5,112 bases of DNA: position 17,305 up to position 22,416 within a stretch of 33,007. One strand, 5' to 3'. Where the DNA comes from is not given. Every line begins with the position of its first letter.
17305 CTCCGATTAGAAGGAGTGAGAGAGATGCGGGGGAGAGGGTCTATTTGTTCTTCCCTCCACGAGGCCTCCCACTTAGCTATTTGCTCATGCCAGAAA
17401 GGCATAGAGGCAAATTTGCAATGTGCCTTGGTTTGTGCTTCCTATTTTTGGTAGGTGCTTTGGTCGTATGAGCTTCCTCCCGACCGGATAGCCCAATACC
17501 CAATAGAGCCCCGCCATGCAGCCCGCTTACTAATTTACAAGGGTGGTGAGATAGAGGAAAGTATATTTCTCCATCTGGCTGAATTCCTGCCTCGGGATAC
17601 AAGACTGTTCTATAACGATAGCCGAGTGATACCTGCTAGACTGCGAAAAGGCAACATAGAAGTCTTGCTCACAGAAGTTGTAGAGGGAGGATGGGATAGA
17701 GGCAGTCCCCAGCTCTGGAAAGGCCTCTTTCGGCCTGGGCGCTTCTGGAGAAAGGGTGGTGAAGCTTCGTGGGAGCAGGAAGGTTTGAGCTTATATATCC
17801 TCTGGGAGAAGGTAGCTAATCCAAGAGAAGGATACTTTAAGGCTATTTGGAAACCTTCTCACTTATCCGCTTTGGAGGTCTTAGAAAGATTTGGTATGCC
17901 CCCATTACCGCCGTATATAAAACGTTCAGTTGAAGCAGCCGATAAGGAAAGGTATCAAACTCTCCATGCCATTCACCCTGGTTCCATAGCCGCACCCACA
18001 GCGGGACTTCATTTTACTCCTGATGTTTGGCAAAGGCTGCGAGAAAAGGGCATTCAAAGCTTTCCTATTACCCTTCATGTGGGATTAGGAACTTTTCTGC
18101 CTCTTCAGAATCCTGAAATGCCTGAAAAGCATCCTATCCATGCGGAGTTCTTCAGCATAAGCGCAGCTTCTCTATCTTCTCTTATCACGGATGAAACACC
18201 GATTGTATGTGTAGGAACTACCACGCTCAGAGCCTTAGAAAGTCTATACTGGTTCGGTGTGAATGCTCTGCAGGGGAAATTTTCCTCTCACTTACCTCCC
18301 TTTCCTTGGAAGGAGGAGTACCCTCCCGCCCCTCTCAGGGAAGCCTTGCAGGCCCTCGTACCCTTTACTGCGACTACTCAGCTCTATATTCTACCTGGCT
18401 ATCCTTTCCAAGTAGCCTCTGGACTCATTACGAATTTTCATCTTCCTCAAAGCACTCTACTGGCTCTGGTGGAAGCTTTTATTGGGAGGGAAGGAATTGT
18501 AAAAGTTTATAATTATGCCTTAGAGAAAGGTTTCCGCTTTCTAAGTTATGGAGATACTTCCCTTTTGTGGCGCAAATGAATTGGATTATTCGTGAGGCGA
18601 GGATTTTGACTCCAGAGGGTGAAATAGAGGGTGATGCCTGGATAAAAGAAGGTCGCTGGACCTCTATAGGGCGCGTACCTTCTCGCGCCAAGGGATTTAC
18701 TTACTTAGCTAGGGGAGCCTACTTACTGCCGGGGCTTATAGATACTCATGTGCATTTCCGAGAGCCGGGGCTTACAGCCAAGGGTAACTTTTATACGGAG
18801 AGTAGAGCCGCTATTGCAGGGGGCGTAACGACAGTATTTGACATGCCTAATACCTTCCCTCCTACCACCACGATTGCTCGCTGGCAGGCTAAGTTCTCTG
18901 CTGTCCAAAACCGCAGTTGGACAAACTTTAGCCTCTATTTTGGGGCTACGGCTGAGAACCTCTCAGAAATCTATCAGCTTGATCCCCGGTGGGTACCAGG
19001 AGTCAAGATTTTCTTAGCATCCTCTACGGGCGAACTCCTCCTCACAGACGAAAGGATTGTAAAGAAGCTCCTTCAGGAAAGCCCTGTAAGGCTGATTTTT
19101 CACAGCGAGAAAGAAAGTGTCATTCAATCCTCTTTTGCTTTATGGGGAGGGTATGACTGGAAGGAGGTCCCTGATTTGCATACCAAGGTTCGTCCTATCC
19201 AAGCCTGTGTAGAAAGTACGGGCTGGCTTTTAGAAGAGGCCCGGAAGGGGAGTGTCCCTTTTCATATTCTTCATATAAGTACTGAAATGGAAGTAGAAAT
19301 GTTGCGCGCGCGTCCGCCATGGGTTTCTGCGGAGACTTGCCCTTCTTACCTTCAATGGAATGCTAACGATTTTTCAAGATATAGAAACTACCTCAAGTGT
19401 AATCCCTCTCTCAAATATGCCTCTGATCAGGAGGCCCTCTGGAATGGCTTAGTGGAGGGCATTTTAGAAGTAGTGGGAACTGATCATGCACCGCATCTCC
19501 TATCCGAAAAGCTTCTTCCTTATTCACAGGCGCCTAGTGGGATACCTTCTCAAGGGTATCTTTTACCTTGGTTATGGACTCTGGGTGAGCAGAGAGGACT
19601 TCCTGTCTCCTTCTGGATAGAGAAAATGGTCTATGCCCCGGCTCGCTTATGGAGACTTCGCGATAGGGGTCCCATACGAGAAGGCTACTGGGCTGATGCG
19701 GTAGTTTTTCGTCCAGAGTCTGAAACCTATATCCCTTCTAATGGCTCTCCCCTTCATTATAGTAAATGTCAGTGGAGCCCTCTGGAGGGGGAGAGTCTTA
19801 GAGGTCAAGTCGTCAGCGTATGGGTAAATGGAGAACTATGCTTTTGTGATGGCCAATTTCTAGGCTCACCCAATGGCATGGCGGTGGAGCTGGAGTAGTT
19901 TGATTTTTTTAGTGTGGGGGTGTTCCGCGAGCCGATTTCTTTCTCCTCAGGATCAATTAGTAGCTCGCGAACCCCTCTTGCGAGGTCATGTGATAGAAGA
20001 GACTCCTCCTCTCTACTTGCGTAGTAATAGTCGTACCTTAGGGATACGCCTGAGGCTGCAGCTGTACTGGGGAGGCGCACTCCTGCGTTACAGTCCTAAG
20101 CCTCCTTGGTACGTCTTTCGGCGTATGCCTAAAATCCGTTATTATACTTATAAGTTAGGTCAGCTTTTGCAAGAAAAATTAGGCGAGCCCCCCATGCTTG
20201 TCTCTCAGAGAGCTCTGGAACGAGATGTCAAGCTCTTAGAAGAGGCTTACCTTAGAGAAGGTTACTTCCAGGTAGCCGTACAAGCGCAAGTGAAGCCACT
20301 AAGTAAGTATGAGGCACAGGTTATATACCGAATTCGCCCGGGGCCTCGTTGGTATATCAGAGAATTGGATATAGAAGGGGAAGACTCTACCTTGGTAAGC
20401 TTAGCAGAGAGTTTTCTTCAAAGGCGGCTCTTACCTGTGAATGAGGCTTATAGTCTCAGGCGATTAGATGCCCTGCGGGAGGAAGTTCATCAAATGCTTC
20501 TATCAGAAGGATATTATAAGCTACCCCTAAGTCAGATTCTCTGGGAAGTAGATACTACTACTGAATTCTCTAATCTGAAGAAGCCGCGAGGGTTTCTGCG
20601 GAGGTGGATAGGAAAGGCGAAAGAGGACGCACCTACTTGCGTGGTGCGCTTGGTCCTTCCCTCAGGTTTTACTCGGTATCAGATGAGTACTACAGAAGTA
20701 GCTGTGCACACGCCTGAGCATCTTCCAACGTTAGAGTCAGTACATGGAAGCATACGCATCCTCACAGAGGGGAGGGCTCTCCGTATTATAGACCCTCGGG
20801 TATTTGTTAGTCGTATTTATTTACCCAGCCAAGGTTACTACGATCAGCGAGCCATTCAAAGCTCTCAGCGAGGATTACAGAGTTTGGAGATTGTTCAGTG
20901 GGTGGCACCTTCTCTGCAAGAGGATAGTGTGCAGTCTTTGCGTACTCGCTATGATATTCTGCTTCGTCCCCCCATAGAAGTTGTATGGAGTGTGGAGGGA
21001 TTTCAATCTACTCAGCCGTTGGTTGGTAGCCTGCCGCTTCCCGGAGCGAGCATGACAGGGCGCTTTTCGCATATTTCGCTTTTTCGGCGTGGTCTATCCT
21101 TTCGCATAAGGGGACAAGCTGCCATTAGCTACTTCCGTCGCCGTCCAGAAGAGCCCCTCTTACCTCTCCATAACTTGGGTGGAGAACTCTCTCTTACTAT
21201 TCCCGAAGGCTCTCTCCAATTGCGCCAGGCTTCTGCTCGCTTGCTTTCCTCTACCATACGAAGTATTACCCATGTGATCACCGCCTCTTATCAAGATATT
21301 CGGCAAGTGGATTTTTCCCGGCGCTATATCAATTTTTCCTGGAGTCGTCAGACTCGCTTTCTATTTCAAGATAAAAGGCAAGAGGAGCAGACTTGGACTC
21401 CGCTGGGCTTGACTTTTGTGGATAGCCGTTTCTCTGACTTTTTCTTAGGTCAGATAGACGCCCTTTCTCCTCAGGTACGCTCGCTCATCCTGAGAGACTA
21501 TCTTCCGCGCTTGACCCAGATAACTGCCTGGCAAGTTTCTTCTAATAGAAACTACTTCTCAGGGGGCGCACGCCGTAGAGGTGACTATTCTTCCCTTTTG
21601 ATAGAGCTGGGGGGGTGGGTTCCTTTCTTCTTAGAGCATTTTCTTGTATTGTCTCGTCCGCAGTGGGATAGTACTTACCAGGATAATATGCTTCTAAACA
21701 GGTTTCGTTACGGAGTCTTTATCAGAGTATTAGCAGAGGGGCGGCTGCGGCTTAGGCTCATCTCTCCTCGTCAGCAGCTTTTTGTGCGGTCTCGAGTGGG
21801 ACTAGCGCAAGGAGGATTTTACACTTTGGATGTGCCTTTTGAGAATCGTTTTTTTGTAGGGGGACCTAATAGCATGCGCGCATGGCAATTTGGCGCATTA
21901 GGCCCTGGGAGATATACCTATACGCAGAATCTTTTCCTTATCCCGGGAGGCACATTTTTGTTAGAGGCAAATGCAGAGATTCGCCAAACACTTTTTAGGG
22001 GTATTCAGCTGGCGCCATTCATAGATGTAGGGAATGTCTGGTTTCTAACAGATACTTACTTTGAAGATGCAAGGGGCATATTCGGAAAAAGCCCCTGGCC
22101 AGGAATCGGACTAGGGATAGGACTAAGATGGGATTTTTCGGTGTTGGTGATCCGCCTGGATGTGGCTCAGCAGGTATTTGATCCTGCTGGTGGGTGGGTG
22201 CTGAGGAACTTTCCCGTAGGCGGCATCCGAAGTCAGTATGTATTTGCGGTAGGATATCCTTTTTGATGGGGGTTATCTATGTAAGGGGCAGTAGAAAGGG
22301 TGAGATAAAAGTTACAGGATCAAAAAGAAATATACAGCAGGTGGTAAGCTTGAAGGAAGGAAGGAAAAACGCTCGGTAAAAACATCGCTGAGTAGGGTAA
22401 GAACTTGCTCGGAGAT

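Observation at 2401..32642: TAnnTTTG -7 boxes sit 4-8 nt from start codons at almost every transcription-unit head, suggesting leaderless mRNAs as the default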

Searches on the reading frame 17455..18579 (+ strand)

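Call 29: search_protein_families(library=pfam, proteins=[window:17455-18579:+], max_evalue=0.001)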
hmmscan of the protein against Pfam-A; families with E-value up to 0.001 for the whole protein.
window:17455-18579:+ (374 aa): 1 family
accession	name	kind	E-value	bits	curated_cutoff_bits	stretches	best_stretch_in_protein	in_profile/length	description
PF02547.20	Queuosine_synth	-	8e-88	295.1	25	1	3-371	4-322/322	Queuosine biosynthesis protein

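Call 31: search_protein_families(library=ncbifam, proteins=[window:17455-18579:+], max_evalue=0.00001)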
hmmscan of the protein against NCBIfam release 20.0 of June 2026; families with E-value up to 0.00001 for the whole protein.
window:17455-18579:+ (374 aa): 3 families
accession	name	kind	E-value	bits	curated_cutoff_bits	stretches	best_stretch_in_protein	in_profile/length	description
NF001140.0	PRK00147.1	equivalog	2.7e-91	306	324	2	3-265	6-266/346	tRNA preQ1(34) S-adenosylmethionine ribosyltransferase-isomerase QueA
TIGR00113.1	queA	equivalog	8.5e-78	261.7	267.45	2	3-264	7-266/345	tRNA preQ1(34) S-adenosylmethionine ribosyltransferase-isomerase QueA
NF002398.0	PRK01424.1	equivalog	2e-56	191.7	588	3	162-268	182-290/366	tRNA preQ1(34) S-adenosylmethionine ribosyltransferase-isomerase QueA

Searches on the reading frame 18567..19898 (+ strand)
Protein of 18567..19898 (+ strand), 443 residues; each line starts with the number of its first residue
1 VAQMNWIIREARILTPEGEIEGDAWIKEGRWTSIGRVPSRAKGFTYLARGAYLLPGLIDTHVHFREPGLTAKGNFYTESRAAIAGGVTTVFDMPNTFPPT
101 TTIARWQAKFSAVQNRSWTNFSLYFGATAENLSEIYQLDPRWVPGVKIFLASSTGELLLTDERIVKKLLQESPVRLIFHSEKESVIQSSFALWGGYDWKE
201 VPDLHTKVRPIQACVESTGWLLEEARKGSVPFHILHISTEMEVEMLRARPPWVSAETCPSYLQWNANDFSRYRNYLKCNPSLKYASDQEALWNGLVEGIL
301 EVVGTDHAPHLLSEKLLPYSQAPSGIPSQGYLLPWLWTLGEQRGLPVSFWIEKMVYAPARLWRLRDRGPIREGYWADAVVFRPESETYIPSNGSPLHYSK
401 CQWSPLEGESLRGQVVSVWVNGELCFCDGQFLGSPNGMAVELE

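Call 29: search_protein_families(library=pfam, proteins=[window:18567-19898:+], max_evalue=0.001)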
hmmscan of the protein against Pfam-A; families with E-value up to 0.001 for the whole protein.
window:18567-19898:+ (443 aa): 2 families
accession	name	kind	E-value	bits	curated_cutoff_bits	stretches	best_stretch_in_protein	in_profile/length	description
PF01979.26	Amidohydro_1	-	4.1e-15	56.3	25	2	52-98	1-61/345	Amidohydrolase family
PF07969.17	Amidohydro_3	-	2.1e-08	34.6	29.7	0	339-423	401-469/472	Amidohydrolase family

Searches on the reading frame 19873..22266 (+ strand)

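Call 29: search_protein_families(library=pfam, proteins=[window:19873-22266:+], max_evalue=0.001)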
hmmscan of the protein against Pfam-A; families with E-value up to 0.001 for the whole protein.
window:19873-22266:+ (797 aa): 2 families
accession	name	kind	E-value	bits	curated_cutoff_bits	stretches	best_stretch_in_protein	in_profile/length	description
PF01103.29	Omp85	-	2.7e-18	67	24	1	629-773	168-311/325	Omp85 superfamily domain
PF07244.20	POTRA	-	3.1e-07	31.5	21.3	1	108-157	29-79/79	Surface antigen variable number repeat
